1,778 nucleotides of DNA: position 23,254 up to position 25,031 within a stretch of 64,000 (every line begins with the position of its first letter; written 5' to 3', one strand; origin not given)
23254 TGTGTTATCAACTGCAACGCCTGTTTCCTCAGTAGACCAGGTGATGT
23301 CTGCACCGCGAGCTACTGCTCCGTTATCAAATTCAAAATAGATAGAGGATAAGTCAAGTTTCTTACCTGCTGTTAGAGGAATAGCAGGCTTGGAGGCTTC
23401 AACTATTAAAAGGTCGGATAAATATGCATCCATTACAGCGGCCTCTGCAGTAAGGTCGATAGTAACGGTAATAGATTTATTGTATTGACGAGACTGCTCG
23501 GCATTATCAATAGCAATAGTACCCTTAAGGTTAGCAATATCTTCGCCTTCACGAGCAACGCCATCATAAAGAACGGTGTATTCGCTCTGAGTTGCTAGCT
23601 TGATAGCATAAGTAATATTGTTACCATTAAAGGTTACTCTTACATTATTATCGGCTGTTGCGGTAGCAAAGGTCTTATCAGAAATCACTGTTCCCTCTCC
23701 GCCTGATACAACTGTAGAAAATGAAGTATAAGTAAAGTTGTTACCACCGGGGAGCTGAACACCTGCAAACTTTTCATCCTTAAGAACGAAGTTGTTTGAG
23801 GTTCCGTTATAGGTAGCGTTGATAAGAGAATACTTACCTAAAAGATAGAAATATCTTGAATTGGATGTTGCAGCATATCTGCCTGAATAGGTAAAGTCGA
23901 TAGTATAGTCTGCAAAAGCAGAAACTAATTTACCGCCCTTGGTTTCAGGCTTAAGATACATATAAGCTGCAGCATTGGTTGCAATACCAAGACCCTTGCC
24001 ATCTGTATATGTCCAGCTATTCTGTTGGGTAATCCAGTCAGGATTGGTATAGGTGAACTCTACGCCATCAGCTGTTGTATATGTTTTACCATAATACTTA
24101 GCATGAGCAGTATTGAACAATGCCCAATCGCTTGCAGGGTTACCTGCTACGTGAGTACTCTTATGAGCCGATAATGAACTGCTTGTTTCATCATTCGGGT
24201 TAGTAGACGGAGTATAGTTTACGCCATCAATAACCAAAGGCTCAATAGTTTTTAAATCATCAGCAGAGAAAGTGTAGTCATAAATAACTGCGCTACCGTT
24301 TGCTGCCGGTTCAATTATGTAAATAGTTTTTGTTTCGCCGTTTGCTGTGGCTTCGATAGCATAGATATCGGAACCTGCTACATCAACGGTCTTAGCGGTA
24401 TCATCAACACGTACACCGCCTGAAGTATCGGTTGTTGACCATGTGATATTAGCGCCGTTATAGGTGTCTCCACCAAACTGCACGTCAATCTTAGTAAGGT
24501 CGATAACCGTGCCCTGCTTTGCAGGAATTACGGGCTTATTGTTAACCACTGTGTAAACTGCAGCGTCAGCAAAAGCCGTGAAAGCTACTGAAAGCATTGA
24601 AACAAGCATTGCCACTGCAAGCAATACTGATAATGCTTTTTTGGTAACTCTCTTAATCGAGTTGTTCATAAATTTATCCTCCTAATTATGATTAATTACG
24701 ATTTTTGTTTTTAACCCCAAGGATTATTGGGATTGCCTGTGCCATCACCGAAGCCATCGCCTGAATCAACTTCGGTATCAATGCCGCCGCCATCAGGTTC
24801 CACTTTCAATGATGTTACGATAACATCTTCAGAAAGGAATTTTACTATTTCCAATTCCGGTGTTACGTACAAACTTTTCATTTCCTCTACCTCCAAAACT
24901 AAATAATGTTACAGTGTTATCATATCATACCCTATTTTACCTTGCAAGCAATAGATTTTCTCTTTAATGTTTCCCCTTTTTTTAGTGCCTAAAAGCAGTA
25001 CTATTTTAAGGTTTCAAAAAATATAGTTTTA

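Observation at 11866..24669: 12.8-kb gene for a 4,267-aa secreted 'lectin-stalk plus enzyme head' protein with no recognisable anchor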

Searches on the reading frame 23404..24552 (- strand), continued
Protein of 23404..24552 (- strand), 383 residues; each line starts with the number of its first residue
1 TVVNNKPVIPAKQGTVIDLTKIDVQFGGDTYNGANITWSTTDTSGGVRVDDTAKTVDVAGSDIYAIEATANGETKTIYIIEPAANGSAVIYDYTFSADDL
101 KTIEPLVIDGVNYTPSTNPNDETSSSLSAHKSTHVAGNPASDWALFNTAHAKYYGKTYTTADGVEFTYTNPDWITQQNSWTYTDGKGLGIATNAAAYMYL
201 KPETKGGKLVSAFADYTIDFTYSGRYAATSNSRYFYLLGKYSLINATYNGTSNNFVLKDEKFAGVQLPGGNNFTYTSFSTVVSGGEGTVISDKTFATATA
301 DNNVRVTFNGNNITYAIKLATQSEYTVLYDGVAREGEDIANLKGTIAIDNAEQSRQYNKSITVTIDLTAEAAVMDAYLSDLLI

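Call 76: search_protein_families(library=pfam, proteins=[P0040, P0052, P0055, P0034, P0057], max_evalue=0.001)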
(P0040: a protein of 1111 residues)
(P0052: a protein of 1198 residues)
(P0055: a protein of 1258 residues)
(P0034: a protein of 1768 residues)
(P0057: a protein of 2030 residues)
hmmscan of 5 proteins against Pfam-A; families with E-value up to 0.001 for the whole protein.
P0040 (1111 aa): 9 families
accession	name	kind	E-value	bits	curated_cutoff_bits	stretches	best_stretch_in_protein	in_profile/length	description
PF02368.24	Big_2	-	1.6e-67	223.9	22.8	8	33-113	3-79/79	Bacterial Ig-like domain (group 2)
PF02369.22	Big_1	-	1.7e-41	140.6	34.9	8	36-113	3-82/93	Bacterial Ig-like domain (group 1)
PF22359.2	Big-like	-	9.7e-22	77.4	27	0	159-199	7-47/48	Bacterial Ig-like domain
PF17766.7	fn3_6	-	8e-21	74.5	26.4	0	107-164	33-93/99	Fibronectin type-III domain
PF00560.39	LRR_1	-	3.7e-20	68.1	20.6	0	803-825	1-23/23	Leucine Rich Repeat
PF12799.13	LRR_4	-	7.5e-16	58.2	27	1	851-886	2-36/44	Leucine Rich repeats (2 copies)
PF23598.1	LRR_14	-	2.1e-11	43.6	40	1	759-834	52-122/353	Leucine-rich repeat region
PF05862.16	IceA2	-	3.8e-09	36.8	25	0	159-182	33-56/59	Helicobacter pylori IceA2 protein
PF13855.12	LRR_8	-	9.3e-09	35.4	27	2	827-886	2-61/61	Leucine rich repeat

P0052 (1198 aa): 20 families
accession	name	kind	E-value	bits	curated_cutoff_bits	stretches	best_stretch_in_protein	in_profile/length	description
PF02368.24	Big_2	-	1.8e-107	351.9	22.8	11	649-713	16-77/79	Bacterial Ig-like domain (group 2)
PF22359.2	Big-like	-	8.1e-85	279.3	27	10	501-545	2-46/48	Bacterial Ig-like domain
PF02369.22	Big_1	-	4.7e-59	196.9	34.9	9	481-545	17-80/93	Bacterial Ig-like domain (group 1)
PF13620.12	CarboxypepD_reg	-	2.1e-23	82.9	32.3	0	485-545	2-69/82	Carboxypeptidase regulatory-like domain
PF05968.16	Bacillus_PapR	-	3.5e-15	56.5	27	0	48-73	14-39/48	Bacillus PapR protein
PF25354.1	Ig_NUP210_16th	-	2e-13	50.1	27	0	128-191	1-60/72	NUP210-like, Ig-like domain 16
PF05688.17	BIg21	-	4.8e-13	50.1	27.4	0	225-284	1-59/109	Bacterial Immunoglobulin-like 21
PF17789.7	MG4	-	3.4e-11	43.6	24.7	0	570-639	18-82/95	Macroglobulin domain MG4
PF25558.1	DUF7930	-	1.9e-10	41.1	27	0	59-84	11-36/75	Domain of unknown function (DUF7930)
PF12799.13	LRR_4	-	3.5e-10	40.2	27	2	1063-1099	2-37/44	Leucine Rich repeats (2 copies)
PF24797.1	Beta-prop_WDR35_TULP_N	-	3.5e-10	40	80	0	654-737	192-274/332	WDR35/TULP4 N-terminal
PF00560.39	LRR_1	-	4.8e-10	38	20.6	0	1111-1133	1-23/23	Leucine Rich Repeat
PF22769.1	DCD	-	5.2e-10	40.1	27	0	535-573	57-92/153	dCTP deaminase-like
PF01981.21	PTH2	-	6.1e-09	36.5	23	0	110-140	68-98/115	Peptidyl-tRNA hydrolase PTH2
PF13855.12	LRR_8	-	1.3e-08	34.9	27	1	1063-1122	2-61/61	Leucine rich repeat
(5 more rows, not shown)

P0055 (1258 aa): 15 families
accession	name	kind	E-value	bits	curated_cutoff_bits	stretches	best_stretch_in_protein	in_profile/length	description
PF02368.24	Big_2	-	1.3e-80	265.8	22.8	9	736-803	15-79/79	Bacterial Ig-like domain (group 2)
PF02369.22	Big_1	-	2e-60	201.3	34.9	9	144-209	17-77/93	Bacterial Ig-like domain (group 1)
PF22359.2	Big-like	-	1.5e-30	105.6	27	1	599-633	12-46/48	Bacterial Ig-like domain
PF00560.39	LRR_1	-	1e-20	69.8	20.6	0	955-976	2-23/23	Leucine Rich Repeat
PF13855.12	LRR_8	-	2.4e-17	62.8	27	2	954-1014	2-61/61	Leucine rich repeat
PF05688.17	BIg21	-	5.7e-13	49.8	27.4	0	739-767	2-30/109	Bacterial Immunoglobulin-like 21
PF00775.27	Dioxygenase_C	-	6.6e-12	45.7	27.3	0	567-597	26-57/182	Dioxygenase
PF13620.12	CarboxypepD_reg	-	9.3e-12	45.6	32.3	0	573-632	2-68/82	Carboxypeptidase regulatory-like domain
PF12799.13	LRR_4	-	3.8e-11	43.3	27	1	910-945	6-39/44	Leucine Rich repeats (2 copies)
PF24107.1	DUF7382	-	6.4e-10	39.2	27.4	0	741-769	20-48/65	Domain of unknown function (DUF7382)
PF23598.1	LRR_14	-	9.6e-10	38.2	40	1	885-985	51-147/353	Leucine-rich repeat region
PF10670.15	DUF4198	-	1.4e-08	35.6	34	0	737-790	143-195/209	Domain of unknown function (DUF4198)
PF13115.11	YtkA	-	3.4e-07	31.2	25.9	0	739-764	21-44/85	YtkA-like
PF17789.7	MG4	-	7.7e-07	29.7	24.7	0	743-818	18-88/95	Macroglobulin domain MG4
PF18805.7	LRR_10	-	0.00026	21.1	30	0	1047-1090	14-67/67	Leucine-rich repeat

P0034 (1768 aa): 1 family
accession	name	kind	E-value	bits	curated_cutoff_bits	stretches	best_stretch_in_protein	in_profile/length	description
PF20407.5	DUF1583_N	-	2.9e-05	24.3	22.9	0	714-750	91-127/150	Domain of unknown function (DUF1583_N)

P0057 (2030 aa): 1 family
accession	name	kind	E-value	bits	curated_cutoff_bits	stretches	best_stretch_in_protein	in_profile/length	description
PF05448.18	AXE1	-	4.6e-06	26.1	21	1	1470-1530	251-308/321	Acetyl xylan esterase (AXE1)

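Call 78: find_encoding_contigs(protein=P0034, flank=4000, max_places=1)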
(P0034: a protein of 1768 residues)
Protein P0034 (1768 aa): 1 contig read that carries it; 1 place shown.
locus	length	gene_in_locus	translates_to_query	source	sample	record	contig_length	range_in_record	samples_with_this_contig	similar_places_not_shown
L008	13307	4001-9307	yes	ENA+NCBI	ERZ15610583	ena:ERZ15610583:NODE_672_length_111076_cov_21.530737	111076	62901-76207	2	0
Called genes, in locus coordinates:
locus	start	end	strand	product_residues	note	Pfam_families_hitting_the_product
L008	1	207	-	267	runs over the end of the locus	PF00106:adh_short, PF08659:KR (faint), PF23441:SDR, PF13561:adh_short_C2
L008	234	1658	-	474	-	PF02449:Glyco_hydro_42, PF01229:Glyco_hydro_39 (weak)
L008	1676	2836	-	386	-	PF02746:MR_MLE_N, PF13378:MR_MLE_C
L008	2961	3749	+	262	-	PF00165:HTH_AraC (faint), PF12833:HTH_18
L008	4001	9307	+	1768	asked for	-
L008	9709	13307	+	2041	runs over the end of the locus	PF20407:DUF1583_N (faint)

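Call 79: find_encoding_contigs(protein=P0018, flank=4000, max_places=1)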
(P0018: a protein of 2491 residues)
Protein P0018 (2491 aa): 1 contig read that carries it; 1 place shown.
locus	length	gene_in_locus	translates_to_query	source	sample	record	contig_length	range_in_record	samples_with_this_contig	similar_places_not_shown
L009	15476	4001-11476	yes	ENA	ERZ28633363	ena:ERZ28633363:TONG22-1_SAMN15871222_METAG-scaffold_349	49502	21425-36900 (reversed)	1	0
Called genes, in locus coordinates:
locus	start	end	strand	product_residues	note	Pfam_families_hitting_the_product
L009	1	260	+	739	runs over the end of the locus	PF18952:DUF5696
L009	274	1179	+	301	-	PF00528:BPD_transp_1 (weak)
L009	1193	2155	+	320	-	PF00528:BPD_transp_1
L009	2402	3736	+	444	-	-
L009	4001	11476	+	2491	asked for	PF13306:LRR_5, PF13855:LRR_8 (faint), PF13306:LRR_5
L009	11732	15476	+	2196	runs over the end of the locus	PF13306:LRR_5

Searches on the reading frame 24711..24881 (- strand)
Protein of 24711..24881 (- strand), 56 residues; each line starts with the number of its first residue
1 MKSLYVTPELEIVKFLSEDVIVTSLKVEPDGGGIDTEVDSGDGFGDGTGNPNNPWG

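Call 71: search_protein_families(library=ncbifam, proteins=[window:24711-24881:-], max_evalue=1)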
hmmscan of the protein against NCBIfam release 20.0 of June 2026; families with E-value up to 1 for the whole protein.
window:24711-24881:- (56 aa): 0 families

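Call 72: search_protein_families(library=pfam, proteins=[window:24711-24881:-], max_evalue=10)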
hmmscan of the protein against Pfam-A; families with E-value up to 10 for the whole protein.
window:24711-24881:- (56 aa): 0 families

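Call 82: find_homologous_proteins(query=A8, max_evalue=10)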
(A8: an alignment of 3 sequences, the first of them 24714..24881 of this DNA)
Query A8 (3 sequences) (56 aa, profile of the alignment): 7 proteins with E <= 10 among 9 candidates.
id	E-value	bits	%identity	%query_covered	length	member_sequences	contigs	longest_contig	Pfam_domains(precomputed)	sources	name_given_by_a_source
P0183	1.1e-33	133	93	100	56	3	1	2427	-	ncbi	-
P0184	3.2e-19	87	69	46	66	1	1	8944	-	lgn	-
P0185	1.7e-15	75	75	50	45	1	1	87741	-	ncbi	-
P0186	5.2e-15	73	71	50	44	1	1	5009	-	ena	-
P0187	9.5e-7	47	64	45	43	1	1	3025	-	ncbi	-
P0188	1.0e-6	47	63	48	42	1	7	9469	-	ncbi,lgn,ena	-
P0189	2.3e-6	46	55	75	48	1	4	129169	-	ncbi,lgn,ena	-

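Call 84: find_encoding_contigs(protein=P0185, flank=10000, max_places=2)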
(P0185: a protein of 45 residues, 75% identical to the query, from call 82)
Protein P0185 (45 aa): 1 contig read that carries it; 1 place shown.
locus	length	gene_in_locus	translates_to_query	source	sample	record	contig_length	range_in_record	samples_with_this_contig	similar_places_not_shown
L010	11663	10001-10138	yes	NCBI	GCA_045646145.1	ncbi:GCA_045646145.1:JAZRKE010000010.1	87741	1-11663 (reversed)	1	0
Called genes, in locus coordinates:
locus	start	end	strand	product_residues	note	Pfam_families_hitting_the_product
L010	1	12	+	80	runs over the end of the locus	PF01479:S4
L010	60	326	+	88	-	PF07873:YabP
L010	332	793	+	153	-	PF09578:Spore_YabQ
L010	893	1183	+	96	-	PF04977:DivIC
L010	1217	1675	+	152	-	PF00575:S1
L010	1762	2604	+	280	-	PF05681:Fumerase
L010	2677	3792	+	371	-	PF22020:RlmL_1st, PF02926:THUMP, PF01170:UPF0020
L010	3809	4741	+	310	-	PF00781:DAGK_cat, PF19279:YegS_C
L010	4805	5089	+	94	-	PF00166:Cpn10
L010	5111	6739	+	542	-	PF00118:Cpn60_TCP1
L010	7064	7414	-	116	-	PF12844:HTH_19 (weak), PF13560:HTH_31, PF01381:HTH_3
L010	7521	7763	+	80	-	PF01381:HTH_3 (weak)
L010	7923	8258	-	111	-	PF13560:HTH_31 (weak), PF01381:HTH_3, PF12844:HTH_19, PF13443:HTH_26 (weak)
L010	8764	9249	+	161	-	-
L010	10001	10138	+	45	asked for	-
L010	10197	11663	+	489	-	?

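Call 85: find_encoding_contigs(protein=P0189, flank=10000, max_places=2)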
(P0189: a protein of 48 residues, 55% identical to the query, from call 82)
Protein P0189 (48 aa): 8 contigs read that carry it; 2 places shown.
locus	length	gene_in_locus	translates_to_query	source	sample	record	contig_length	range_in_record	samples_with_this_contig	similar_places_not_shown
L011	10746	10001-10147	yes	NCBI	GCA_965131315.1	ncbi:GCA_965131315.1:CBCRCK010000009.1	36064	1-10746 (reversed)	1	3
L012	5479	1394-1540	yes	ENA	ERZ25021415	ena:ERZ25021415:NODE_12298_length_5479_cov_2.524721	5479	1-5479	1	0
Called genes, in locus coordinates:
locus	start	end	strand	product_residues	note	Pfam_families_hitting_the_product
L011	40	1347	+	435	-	PF07690:MFS_1, PF13347:MFS_2 (faint), PF07690:MFS_1 (weak)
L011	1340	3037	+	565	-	PF02837:Glyco_hydro_2_N, PF22666:Glyco_hydro_2_N2, PF02836:Glyco_hydro_2_C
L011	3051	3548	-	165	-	PF01569:PAP2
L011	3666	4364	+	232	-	PF03591:AzlC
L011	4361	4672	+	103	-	PF05437:AzlD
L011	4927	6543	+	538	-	PF03553:Na_H_antiporter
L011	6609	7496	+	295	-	PF01171:ATP_bind_3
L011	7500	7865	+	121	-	PF04480:DUF559, PF18741:MTES_1575 (weak)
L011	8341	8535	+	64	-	-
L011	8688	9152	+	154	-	-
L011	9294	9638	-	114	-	PF05635:23S_rRNA_IVP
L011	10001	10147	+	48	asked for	-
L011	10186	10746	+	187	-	?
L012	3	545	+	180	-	?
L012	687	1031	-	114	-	PF05635:23S_rRNA_IVP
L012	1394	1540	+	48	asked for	-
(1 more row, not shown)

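Call 94: find_related_loci(query=A8, collection=metagenome_contigs, flank=10000)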
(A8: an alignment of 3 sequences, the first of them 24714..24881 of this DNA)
Query A8 (56 aa) in metagenome_contigs; peptide patterns used: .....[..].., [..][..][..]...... (x = any residue, [..] = any of these).
171 stretches matched a pattern; 11 encode a relative of the query (tblastn E <= 1e-3); 11 distinct loci.
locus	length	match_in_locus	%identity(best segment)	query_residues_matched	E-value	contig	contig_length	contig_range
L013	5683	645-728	61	2-29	3e-8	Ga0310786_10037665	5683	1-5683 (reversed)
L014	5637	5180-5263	61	2-29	3e-8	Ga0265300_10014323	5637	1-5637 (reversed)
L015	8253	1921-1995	68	1-25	1e-7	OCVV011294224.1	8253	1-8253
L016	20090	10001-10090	63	1-30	9e-7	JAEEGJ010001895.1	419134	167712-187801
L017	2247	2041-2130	63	1-30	9e-7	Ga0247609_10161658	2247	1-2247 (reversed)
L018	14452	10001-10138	49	1-47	6e-6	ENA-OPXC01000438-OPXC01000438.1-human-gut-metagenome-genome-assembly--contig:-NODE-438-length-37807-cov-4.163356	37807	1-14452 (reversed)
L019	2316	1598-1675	62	2-27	5e-6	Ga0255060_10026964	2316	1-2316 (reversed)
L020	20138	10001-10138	49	1-47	6e-6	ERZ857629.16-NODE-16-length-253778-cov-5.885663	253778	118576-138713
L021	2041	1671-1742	58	1-24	1e-5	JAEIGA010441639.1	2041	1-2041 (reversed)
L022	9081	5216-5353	47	1-47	2e-5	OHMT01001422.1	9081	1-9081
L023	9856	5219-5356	47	1-47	2e-5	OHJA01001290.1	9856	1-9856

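Call 99: search_protein_families(library=pfam, proteins=[L013:1415-3955:+, L016:8045-9976:+, L018:5049-9959:+, L018:10220-11083:+, L014:3829-5148:+, L016:10156-10650:+], max_evalue=0.001)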
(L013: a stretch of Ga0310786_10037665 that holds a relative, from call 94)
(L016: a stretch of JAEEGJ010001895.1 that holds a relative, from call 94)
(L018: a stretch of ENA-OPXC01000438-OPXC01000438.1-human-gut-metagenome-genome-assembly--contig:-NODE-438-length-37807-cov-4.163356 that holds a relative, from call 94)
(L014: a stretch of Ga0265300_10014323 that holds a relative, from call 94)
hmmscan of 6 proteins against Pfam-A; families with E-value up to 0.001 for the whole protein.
L013:1415-3955:+ (847 aa): 3 families
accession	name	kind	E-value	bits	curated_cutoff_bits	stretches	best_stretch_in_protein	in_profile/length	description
PF03422.21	CBM_6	-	8.6e-27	94.3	28.9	1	512-629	1-124/125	Carbohydrate binding module (family 6)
PF00404.24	Dockerin_1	-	1.2e-09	38.7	22.9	1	790-844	2-56/57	Dockerin type I domain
PF18099.7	CBM_35_2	-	0.00035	21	23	0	527-617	14-104/112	Carbohydrate binding module (family 35)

L016:8045-9976:+ (644 aa): 3 families
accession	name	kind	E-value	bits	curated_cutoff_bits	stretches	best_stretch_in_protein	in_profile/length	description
PF13306.12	LRR_5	-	6.1e-63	210.8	27.7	2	239-356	11-126/127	BspA type Leucine rich repeat region (6 copies)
PF13855.12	LRR_8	-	1.9e-09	37.6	27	0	250-292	13-56/61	Leucine rich repeat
PF23952.1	LRR_EndoS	-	0.00033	21.3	27.9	0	271-337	45-112/116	Endo-beta-N-acetylglucosaminidase EndoS LRR domain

L018:5049-9959:+ (1637 aa): 2 families
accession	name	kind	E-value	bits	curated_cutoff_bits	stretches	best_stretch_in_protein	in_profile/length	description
PF18998.6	Flg_new_2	-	8.7e-10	38.9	23.6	2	330-409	1-71/73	Divergent InlB B-repeat domain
PF07495.19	Y_Y_Y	-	9.4e-06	25.9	26.6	0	190-244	7-62/65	Y_Y_Y domain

L018:10220-11083:+ (288 aa): 4 families
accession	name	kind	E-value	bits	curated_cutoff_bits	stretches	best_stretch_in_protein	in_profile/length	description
PF13306.12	LRR_5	-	4.9e-34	117.4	27.7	1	73-199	3-125/127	BspA type Leucine rich repeat region (6 copies)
PF00404.24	Dockerin_1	-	7.9e-10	39.2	22.9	1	230-284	2-56/57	Dockerin type I domain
PF13855.12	LRR_8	-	3.6e-08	33.5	27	1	93-136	13-57/61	Leucine rich repeat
PF12799.13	LRR_4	-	0.00051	20.7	27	0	103-144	10-43/44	Leucine Rich repeats (2 copies)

L014:3829-5148:+ (440 aa): 0 families

L016:10156-10650:+ (165 aa): 0 families

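Call 105: find_encoding_contigs(protein=P0188, flank=10000, max_places=4)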
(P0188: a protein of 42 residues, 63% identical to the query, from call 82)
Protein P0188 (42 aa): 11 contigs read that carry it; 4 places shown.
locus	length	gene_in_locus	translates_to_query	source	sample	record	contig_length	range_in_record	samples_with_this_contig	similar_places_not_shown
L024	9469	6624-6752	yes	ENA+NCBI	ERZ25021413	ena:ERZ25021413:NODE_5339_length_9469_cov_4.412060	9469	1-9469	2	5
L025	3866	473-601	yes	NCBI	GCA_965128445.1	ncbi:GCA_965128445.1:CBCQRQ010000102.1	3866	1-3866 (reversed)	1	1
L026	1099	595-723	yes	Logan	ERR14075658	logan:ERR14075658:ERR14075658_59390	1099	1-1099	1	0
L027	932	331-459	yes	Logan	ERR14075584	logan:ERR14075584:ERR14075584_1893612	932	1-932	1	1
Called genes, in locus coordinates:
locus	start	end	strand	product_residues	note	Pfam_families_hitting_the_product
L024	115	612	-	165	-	PF01569:PAP2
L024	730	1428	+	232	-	PF03591:AzlC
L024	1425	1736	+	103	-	PF05437:AzlD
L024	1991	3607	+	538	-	PF03553:Na_H_antiporter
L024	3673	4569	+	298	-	PF01171:ATP_bind_3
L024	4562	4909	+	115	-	PF04480:DUF559, PF18741:MTES_1575 (weak)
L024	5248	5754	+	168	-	-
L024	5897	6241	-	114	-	PF05635:23S_rRNA_IVP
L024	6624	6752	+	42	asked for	-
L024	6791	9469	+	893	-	?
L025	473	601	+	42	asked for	-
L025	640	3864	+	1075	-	?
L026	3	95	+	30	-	?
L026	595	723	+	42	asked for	-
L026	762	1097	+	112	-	?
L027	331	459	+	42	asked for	-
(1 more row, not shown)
